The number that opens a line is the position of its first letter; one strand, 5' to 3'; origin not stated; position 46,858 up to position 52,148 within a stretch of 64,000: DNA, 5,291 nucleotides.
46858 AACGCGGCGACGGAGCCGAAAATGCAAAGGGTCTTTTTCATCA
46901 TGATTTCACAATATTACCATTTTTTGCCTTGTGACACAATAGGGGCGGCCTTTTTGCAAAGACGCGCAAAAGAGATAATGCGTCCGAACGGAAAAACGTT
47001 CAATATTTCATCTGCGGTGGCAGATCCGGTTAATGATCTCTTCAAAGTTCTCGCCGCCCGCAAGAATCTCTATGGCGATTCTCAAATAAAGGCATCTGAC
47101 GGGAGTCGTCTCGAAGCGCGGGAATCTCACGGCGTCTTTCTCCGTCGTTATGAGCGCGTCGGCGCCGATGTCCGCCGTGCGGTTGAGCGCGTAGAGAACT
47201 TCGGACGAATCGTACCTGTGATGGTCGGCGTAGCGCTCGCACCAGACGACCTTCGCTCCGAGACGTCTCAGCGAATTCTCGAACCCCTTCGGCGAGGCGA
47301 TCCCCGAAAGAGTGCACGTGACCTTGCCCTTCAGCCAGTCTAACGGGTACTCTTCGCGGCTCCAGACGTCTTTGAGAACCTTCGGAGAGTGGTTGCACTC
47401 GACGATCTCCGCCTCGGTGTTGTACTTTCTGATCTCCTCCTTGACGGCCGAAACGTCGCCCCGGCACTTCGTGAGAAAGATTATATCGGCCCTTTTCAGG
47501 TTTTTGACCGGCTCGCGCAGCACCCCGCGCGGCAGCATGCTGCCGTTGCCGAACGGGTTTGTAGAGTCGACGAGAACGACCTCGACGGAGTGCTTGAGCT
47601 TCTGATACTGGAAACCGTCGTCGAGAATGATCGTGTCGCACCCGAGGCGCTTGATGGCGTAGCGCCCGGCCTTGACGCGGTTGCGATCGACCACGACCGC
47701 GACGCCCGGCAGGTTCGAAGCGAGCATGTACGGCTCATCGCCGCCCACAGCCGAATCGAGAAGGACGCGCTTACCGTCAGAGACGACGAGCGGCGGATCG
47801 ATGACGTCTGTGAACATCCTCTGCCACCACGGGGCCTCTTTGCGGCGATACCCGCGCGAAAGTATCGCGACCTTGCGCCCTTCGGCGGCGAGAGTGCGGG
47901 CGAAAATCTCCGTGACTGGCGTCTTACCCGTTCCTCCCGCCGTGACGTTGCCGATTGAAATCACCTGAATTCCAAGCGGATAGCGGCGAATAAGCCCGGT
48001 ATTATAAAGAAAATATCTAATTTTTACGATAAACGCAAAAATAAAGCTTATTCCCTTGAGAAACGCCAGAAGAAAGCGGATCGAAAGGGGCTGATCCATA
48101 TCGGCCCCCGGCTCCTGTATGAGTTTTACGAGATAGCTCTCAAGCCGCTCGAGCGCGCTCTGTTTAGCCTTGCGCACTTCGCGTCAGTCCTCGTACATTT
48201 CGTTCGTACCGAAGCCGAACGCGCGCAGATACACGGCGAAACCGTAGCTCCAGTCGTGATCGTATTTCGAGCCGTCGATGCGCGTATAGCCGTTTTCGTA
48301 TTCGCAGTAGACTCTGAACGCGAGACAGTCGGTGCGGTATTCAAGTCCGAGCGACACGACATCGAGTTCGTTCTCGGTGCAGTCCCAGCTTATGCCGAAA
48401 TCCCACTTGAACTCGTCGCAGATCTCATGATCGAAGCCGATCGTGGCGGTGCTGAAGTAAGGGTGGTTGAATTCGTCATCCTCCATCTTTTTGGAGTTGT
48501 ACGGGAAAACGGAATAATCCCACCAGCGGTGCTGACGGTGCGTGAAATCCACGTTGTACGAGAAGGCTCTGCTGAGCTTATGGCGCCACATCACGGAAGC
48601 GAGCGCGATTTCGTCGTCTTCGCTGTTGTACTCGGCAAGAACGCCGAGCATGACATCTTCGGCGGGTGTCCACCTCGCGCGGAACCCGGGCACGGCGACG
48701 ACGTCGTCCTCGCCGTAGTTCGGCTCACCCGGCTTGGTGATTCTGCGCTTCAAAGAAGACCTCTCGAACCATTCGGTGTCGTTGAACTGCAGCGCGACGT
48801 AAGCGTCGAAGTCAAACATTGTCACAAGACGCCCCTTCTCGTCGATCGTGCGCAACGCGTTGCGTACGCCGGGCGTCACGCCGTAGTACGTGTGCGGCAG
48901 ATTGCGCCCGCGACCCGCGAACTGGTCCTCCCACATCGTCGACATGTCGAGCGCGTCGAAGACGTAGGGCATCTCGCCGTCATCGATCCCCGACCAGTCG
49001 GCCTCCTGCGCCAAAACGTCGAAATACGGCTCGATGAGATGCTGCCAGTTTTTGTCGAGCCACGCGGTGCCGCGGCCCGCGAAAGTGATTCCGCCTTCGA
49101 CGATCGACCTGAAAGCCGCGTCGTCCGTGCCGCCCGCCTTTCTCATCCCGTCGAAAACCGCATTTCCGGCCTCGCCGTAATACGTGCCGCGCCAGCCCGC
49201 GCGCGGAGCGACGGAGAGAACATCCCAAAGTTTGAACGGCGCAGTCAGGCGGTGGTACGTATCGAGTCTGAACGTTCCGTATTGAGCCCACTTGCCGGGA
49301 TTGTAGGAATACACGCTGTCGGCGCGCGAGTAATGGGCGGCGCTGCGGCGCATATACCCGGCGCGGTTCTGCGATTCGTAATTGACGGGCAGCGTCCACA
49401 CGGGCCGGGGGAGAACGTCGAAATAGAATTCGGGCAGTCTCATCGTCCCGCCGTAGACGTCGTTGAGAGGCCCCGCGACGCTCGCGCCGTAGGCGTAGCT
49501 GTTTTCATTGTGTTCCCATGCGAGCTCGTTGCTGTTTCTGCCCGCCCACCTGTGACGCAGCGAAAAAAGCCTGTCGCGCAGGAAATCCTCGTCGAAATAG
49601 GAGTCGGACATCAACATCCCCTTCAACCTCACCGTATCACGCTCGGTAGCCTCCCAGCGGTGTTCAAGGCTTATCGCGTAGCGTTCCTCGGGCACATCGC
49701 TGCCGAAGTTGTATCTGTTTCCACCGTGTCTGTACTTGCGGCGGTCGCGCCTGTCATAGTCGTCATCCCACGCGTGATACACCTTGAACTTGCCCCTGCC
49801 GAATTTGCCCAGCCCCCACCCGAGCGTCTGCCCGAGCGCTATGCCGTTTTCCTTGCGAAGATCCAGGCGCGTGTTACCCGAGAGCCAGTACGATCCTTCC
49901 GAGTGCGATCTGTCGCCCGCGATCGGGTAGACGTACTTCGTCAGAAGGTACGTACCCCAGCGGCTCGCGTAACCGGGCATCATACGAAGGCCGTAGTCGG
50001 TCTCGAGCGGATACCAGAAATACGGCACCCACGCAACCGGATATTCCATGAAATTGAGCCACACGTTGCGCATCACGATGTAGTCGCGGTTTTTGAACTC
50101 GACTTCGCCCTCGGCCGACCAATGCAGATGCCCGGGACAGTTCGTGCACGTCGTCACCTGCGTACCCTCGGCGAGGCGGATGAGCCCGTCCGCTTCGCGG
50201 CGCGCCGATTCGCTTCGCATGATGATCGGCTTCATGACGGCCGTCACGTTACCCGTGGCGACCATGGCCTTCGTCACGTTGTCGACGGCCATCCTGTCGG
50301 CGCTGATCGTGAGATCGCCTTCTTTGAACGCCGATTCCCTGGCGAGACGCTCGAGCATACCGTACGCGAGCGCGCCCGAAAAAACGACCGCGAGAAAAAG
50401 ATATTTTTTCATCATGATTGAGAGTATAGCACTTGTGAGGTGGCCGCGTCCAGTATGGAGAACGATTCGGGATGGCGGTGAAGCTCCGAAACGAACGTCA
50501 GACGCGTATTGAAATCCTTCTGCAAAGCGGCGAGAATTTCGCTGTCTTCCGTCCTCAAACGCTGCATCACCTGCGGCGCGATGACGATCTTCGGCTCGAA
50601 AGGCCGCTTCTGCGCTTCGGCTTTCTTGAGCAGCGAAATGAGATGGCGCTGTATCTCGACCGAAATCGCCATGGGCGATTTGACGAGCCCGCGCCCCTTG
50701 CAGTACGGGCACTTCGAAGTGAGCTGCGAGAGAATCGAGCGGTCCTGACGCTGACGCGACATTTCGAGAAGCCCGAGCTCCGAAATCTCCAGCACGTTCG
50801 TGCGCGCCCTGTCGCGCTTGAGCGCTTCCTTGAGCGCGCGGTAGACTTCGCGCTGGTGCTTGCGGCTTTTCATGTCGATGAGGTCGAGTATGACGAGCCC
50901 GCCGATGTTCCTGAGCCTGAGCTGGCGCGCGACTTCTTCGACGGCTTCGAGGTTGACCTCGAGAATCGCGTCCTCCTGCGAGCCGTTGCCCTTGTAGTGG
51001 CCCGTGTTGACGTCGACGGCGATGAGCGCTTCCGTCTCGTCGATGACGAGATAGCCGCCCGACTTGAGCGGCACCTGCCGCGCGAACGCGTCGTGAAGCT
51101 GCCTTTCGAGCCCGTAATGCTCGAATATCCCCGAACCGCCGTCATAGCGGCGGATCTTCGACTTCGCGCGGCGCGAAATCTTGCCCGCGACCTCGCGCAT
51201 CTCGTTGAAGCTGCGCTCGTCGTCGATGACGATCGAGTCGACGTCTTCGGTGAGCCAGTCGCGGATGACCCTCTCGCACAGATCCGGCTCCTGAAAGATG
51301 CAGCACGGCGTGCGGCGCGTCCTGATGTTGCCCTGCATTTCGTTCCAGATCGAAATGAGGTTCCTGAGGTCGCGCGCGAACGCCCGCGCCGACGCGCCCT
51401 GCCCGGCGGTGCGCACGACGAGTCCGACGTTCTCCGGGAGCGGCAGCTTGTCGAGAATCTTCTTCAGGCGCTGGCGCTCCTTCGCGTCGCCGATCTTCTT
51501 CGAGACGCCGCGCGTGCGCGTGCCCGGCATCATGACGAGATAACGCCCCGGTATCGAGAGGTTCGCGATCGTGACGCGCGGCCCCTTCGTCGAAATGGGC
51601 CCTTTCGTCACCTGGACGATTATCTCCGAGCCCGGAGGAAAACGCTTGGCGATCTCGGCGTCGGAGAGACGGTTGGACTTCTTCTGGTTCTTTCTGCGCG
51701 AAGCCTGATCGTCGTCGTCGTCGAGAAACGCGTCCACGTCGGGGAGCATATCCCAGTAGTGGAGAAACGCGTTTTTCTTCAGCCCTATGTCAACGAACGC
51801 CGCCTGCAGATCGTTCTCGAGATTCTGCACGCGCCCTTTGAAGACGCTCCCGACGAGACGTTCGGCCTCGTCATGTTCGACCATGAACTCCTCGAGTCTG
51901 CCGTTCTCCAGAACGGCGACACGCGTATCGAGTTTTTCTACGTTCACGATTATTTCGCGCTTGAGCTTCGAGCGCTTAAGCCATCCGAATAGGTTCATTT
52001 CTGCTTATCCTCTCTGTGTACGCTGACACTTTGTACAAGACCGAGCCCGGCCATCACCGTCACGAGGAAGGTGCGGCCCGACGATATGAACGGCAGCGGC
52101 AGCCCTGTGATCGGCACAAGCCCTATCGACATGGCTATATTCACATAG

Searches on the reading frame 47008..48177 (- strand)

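Call 9: search_protein_families(library=pfam, proteins=[window:47008-48177:-], max_evalue=0.00001)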
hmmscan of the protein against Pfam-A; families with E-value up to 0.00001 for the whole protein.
window:47008-48177:- (389 aa): 1 family
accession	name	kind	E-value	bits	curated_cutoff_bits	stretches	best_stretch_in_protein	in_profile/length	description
PF02606.20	LpxK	-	5.8e-84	282.4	27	1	38-384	3-325/328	Tetraacyldisaccharide-1-P 4'-kinase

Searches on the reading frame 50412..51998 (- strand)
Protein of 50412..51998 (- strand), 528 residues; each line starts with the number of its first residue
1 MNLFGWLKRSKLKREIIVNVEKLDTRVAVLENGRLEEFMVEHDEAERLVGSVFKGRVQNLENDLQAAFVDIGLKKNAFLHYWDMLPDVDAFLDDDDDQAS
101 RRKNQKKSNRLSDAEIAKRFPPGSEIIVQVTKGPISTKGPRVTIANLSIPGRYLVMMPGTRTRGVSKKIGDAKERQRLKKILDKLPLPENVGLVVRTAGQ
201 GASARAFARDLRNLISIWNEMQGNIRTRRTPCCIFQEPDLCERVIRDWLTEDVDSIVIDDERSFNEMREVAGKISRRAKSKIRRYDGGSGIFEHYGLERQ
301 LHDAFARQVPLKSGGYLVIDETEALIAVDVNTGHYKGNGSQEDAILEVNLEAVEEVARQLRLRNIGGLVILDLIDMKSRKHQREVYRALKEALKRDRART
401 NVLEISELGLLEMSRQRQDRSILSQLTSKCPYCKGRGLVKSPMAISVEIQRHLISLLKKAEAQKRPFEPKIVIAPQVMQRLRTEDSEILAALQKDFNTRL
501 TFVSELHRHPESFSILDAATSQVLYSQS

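Call 9: search_protein_families(library=pfam, proteins=[window:50412-51998:-], max_evalue=0.00001)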
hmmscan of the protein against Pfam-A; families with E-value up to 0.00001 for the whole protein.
window:50412-51998:- (528 aa): 1 family
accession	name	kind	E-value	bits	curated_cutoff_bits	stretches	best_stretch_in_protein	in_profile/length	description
PF10150.14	RNase_E_G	-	3.1e-100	335.5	25.5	1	148-418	1-270/270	Ribonuclease E/G family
